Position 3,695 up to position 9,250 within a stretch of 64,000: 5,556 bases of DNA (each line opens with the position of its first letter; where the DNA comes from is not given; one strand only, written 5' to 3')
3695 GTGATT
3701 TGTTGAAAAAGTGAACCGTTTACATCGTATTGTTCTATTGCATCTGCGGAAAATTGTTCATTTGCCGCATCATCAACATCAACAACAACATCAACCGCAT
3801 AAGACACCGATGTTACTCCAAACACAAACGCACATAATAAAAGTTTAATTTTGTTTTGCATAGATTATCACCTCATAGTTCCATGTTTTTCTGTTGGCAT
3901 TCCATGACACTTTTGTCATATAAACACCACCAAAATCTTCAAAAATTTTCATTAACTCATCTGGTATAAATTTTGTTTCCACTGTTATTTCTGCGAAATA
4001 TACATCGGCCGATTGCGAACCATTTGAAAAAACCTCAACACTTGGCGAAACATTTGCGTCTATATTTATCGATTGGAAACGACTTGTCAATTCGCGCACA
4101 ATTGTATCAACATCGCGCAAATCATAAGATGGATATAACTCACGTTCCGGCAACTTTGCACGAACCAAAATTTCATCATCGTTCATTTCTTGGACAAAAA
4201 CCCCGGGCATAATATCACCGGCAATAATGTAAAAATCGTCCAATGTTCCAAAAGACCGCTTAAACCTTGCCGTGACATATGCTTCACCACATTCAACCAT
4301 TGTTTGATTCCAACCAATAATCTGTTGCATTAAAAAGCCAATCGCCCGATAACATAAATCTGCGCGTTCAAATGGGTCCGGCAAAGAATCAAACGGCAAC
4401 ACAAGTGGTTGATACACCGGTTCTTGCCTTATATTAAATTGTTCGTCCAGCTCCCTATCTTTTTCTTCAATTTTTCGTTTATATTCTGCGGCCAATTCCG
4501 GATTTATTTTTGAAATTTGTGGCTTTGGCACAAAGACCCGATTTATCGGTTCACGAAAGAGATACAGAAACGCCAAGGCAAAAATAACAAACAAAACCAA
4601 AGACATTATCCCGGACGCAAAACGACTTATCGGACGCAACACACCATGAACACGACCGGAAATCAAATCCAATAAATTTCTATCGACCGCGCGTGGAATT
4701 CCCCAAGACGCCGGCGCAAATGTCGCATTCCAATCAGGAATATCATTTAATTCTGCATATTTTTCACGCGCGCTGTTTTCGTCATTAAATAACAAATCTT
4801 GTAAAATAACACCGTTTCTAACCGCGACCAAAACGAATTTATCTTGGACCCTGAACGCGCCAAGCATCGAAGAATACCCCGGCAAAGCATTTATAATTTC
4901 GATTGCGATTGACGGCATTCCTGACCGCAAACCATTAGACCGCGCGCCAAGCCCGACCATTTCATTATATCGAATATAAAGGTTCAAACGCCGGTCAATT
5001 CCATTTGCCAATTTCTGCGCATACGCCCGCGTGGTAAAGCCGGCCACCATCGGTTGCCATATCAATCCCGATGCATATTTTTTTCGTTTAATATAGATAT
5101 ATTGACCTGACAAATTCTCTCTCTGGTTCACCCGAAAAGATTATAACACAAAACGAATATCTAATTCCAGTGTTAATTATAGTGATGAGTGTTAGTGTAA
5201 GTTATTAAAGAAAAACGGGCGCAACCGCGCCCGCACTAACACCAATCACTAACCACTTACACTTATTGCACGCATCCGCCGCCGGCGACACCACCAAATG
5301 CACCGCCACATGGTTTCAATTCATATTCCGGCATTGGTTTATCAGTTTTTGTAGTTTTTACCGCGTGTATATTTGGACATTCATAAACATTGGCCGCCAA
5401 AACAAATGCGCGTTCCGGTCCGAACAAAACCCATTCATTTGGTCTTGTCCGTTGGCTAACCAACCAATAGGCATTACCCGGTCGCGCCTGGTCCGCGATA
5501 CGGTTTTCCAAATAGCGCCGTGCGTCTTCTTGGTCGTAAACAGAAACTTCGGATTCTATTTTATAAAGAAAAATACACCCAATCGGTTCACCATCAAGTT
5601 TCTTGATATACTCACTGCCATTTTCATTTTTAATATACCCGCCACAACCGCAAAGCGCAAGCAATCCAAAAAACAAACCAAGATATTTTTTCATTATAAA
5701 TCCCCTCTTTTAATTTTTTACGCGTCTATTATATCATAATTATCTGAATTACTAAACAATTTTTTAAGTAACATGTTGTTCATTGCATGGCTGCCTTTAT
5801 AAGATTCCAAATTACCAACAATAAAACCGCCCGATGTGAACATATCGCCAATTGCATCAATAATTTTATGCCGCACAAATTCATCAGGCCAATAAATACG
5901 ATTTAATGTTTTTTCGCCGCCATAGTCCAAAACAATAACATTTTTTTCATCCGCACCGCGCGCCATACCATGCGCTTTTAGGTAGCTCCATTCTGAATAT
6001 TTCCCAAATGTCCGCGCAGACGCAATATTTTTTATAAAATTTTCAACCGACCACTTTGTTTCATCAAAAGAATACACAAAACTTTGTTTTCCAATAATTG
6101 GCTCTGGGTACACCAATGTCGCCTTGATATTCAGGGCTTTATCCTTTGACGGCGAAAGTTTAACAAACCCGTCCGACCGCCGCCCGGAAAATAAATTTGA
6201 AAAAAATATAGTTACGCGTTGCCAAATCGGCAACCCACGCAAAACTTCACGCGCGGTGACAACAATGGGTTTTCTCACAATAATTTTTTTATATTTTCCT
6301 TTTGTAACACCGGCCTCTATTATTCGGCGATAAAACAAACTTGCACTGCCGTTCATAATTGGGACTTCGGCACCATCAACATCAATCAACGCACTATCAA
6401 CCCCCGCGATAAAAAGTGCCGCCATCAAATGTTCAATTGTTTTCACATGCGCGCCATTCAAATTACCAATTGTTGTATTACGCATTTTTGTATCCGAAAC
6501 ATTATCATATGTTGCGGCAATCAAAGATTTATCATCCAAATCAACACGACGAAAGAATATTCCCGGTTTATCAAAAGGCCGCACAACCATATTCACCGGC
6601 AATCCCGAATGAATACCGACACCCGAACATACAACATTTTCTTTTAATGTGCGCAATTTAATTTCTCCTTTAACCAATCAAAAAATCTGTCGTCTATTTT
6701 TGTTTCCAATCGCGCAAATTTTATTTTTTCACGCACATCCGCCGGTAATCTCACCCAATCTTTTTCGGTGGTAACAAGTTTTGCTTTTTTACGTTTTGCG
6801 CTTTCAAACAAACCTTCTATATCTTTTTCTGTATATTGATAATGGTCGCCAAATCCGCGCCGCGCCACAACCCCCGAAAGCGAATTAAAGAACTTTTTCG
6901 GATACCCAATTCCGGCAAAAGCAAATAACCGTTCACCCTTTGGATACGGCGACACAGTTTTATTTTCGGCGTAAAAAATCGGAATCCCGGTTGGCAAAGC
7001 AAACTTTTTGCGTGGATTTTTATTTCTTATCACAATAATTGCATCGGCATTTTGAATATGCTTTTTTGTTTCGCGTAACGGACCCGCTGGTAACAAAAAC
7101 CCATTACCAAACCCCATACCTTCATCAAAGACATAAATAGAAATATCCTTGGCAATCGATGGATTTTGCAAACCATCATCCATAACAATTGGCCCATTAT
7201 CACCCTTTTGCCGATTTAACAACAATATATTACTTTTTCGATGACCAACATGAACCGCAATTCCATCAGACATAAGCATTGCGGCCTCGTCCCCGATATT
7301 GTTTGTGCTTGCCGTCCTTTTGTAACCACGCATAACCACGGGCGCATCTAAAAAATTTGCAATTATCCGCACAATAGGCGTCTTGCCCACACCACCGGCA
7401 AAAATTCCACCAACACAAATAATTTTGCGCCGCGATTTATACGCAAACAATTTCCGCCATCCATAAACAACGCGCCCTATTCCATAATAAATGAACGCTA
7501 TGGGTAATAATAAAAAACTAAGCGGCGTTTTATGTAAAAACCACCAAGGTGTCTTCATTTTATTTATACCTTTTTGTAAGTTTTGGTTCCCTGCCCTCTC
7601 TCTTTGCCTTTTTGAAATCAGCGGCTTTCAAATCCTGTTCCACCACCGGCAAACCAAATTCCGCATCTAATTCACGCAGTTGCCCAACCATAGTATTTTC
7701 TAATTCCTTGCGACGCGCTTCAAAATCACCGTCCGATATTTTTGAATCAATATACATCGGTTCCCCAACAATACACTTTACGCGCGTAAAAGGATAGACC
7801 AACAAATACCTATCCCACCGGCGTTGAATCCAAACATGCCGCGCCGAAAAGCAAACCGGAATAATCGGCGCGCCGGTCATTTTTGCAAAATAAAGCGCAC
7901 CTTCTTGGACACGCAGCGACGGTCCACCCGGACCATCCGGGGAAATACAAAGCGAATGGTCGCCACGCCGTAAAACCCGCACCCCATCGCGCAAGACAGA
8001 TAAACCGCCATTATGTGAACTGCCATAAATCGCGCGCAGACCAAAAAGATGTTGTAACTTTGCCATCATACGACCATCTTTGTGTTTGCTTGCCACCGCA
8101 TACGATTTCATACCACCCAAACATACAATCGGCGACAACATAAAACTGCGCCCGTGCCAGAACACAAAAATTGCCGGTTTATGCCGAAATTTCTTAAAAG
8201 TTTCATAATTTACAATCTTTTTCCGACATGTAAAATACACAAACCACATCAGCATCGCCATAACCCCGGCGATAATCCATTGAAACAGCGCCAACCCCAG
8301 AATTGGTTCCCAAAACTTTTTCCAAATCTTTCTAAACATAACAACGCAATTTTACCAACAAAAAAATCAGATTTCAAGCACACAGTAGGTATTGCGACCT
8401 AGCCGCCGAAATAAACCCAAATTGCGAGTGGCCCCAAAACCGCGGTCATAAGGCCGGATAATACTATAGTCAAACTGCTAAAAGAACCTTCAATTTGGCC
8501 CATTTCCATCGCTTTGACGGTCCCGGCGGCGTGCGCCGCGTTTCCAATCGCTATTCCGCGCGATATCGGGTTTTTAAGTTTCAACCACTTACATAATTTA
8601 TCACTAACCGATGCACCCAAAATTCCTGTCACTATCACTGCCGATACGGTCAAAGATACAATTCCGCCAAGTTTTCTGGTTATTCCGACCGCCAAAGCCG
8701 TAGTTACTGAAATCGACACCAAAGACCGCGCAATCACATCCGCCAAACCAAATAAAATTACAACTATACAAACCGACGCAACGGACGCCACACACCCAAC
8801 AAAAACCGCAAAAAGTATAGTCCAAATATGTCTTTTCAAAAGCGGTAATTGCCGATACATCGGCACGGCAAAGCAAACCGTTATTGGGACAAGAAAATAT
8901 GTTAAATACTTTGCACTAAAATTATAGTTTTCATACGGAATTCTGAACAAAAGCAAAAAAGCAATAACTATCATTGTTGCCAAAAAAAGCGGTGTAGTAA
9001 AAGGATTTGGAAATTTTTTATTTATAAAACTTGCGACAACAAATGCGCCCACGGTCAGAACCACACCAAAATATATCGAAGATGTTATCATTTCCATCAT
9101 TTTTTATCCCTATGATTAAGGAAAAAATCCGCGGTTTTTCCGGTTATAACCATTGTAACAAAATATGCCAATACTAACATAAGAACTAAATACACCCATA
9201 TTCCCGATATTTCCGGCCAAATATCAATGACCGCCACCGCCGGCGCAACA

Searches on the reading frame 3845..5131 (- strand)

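Call 82: search_protein_families(library=pfam, proteins=[window:3845-5131:-], max_evalue=0.001)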
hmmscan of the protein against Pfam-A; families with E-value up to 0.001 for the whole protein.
window:3845-5131:- (428 aa): 1 family
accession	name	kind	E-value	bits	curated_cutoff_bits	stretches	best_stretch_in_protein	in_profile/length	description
PF06864.17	PAP_PilO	-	4e-06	26.4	26.7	1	20-365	2-347/419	Pilin accessory protein (PilO)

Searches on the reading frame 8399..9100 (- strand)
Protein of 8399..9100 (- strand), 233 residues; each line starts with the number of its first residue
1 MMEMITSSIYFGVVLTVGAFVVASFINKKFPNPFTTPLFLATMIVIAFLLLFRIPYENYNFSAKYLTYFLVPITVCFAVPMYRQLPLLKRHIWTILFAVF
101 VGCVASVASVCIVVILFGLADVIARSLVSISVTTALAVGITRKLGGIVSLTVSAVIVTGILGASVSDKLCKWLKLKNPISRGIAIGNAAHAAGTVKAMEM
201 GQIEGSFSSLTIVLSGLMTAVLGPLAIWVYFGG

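Call 82: search_protein_families(library=pfam, proteins=[window:8399-9100:-], max_evalue=0.001)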
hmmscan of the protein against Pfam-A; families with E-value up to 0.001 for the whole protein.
window:8399-9100:- (233 aa): 1 family
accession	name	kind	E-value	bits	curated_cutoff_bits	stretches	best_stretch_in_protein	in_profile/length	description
PF04172.21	LrgB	-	7.9e-71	238.3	25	1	16-227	1-212/214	LrgB-like family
